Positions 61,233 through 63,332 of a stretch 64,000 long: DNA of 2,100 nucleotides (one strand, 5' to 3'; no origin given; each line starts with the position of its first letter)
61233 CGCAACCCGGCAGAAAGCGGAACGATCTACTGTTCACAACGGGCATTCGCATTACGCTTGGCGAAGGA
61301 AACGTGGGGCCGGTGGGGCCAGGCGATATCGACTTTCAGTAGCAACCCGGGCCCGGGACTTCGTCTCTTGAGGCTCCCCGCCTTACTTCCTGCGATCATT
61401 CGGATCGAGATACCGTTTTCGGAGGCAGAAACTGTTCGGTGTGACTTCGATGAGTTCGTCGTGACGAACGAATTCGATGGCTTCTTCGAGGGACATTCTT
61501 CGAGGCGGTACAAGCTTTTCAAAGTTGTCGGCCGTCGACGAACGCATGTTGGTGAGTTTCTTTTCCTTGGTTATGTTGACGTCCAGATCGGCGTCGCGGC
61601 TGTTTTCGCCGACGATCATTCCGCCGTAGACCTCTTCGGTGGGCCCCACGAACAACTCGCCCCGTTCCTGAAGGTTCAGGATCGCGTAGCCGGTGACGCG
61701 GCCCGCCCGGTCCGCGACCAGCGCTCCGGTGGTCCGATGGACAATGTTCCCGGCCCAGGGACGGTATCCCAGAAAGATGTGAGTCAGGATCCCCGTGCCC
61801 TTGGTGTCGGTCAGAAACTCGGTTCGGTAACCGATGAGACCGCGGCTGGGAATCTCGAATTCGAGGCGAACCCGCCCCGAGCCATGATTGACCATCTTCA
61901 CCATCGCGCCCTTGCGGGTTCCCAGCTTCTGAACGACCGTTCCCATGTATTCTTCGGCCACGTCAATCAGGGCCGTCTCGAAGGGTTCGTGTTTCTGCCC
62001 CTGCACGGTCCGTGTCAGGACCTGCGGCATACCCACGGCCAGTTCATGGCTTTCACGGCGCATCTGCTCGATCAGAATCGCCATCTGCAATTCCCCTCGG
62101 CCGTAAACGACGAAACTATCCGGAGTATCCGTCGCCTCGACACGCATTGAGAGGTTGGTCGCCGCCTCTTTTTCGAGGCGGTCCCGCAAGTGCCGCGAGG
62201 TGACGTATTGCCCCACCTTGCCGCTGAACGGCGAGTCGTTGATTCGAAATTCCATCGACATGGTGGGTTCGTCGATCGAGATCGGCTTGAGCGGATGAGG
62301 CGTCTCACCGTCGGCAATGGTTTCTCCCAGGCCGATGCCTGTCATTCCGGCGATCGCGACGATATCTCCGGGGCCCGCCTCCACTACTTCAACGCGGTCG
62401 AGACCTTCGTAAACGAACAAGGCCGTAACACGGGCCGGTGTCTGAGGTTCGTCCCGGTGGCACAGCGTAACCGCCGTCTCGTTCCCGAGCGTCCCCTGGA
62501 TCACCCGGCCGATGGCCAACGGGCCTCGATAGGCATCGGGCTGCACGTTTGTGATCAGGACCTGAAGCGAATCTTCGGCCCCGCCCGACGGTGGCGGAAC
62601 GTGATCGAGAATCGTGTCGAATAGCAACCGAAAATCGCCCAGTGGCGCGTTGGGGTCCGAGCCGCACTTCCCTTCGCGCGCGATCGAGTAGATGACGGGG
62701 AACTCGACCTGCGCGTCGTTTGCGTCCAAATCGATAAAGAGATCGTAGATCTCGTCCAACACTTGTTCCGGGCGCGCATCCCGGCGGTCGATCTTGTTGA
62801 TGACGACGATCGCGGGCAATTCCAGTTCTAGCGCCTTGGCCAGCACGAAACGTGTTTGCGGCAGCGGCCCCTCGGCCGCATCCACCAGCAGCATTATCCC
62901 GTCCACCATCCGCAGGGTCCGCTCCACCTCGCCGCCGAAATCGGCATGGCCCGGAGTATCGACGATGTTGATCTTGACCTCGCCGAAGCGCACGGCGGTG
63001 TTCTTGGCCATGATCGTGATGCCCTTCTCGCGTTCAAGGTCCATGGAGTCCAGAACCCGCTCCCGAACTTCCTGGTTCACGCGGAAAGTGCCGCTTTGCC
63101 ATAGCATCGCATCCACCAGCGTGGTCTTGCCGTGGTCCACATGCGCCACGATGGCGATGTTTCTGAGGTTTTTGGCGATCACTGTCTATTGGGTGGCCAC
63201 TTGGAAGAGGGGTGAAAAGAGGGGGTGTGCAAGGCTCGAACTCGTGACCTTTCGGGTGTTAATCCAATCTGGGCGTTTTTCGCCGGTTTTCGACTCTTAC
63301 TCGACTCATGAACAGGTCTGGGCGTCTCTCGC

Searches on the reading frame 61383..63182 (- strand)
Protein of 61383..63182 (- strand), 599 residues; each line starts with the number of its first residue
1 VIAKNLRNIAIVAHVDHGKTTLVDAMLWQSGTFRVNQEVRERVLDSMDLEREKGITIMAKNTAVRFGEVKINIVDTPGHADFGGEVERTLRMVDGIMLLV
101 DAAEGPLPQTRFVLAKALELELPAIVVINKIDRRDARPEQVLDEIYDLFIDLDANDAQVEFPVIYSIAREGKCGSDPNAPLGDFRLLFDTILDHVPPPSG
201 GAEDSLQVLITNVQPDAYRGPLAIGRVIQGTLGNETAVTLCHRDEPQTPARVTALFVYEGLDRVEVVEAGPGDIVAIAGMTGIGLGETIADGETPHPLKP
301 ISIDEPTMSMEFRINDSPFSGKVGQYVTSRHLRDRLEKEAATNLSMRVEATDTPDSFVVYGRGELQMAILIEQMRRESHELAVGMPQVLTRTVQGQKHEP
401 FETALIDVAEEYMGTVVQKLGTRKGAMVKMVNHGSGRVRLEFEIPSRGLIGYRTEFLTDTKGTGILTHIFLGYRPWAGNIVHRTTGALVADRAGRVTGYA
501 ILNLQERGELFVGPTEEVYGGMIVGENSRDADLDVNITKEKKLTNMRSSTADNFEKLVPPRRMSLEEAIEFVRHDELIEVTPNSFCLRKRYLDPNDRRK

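Call 51: search_protein_families(library=pfam, proteins=[window:61383-63182:-], max_evalue=0.001)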
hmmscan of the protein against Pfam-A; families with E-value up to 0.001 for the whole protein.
window:61383-63182:- (599 aa): 6 families
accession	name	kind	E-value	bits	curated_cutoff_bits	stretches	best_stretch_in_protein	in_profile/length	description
PF00009.33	GTP_EFTU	-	6.4e-53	179.6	26.5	1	4-196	1-187/188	Elongation factor Tu GTP binding domain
PF21018.2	BipA_C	-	2.9e-44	149.8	23.8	1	485-593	1-109/110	TypA/BipA C-terminal domain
PF00679.30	EFG_C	-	4.1e-23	81.7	27.9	1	398-482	3-87/89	Elongation factor G C-terminus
PF22042.2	EF-G_D2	-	1.7e-10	41.3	27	1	207-289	3-81/84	Elongation factor G domain 2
PF03144.31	GTP_EFTU_D2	-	8.3e-07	29.8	30.3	1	220-289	1-72/73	Elongation factor Tu domain 2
PF01926.29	MMR_HSR1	-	2.4e-05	24.8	21.9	1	9-130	2-113/113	50S ribosome-binding GTPase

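Call 52: find_related_loci(query=window:61383-63182:-, collection=genome_contigs, flank=1000)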
Query window:61383-63182:- (599 aa) in genome_contigs; peptide patterns used: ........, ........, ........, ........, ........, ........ (x = any residue, [..] = any of these).
600 stretches matched a pattern (row limit reached: there are more); 600 encode a relative of the query (tblastn E <= 1e-3); the best 80 are kept; 80 distinct loci.
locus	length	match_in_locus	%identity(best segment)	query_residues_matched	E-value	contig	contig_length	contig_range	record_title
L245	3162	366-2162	77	1-599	0e+0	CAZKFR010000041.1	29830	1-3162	MAG TPA_asm: uncultured Rhodothermaceae bacterium isolate SRP162660_co1_314 genome assembly, contig: NODE_432_length_298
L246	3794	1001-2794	76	2-599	0e+0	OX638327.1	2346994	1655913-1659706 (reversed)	MAG: uncultured Nitrospirales bacterium isolate 43449e9d-e2e7-4773-83f5-231d95b9b6b0 genome assembly, chromosome: 1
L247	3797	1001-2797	74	1-599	0e+0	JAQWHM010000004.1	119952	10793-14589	MAG: Rhodothermales bacterium isolate cluster1_bin.29 k141_1396356, whole genome shotgun sequence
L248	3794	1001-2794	74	2-599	0e+0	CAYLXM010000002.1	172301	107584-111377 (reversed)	MAG TPA_asm: uncultured Rhodothermales bacterium isolate SRP319275_co4_131 genome assembly, contig: NODE_36_length_17230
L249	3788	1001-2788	73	3-598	0e+0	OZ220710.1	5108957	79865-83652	MAG: Thermodesulfobacteriota bacterium isolate dce1034a-8f23-488c-aa07-39e6c80a0035 genome assembly, chromosome: 1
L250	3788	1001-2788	73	3-598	0e+0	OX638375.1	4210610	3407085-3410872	MAG: Candidatus Binatia bacterium isolate 97b5e0c7-6798-4f16-949c-9b63468df6e4 genome assembly, chromosome: 1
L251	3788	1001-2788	71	3-598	0e+0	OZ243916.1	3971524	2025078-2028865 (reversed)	MAG: uncultured Candidatus Binatia bacterium isolate 2cc28cda-9127-4ec7-a469-3bb310e7266b genome assembly, chromosome: 1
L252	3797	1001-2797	69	1-599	0e+0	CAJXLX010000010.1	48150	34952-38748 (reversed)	MAG TPA_asm: uncultured Rhodothermaceae bacterium isolate SRR4030052_bin.23_MetaBAT_v2.12.1_MAG genome assembly, contig:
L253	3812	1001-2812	68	5-599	0e+0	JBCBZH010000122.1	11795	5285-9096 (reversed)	MAG: Bacteroidota bacterium isolate P01_A01_bin.110 k141_381573_length_11795_cov_11.0000, whole genome shotgun sequence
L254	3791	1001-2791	64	1-597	0e+0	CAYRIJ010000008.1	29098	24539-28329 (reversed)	MAG TPA_asm: uncultured bacterium isolate binchicken_co224_236 genome assembly, contig: NODE_1351_length_29098_cov_7.385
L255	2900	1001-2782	64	5-599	0e+0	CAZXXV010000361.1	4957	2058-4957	MAG TPA_asm: uncultured bacterium isolate binchicken_co376_252 genome assembly, contig: NODE_24959_length_4957_cov_7.754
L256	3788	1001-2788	64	2-597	0e+0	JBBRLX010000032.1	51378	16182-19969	MAG: Candidatus Eisenbacteria bacterium isolate La1_maxbin2.300 LA1C_X2.300_k141_1078650L_51378_cov_43.9894, whole genom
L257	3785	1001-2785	63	2-597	0e+0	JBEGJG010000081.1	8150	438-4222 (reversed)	MAG: Candidatus Eisenbacteria bacterium isolate NASQAN2015_150_F_bin.10 scaffold_227, whole genome shotgun sequence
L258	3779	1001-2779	61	1-593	0e+0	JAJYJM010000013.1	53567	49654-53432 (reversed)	MAG: Nitrospirae bacterium isolate DBS2-1.bin160 NODE_993_length_53567_cov_35.577769, whole genome shotgun sequence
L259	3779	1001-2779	63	5-597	0e+0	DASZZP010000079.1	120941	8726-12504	MAG TPA_asm: Thermoanaerobaculia bacterium isolate SMAG_U6239 k141_177965, whole genome shotgun sequence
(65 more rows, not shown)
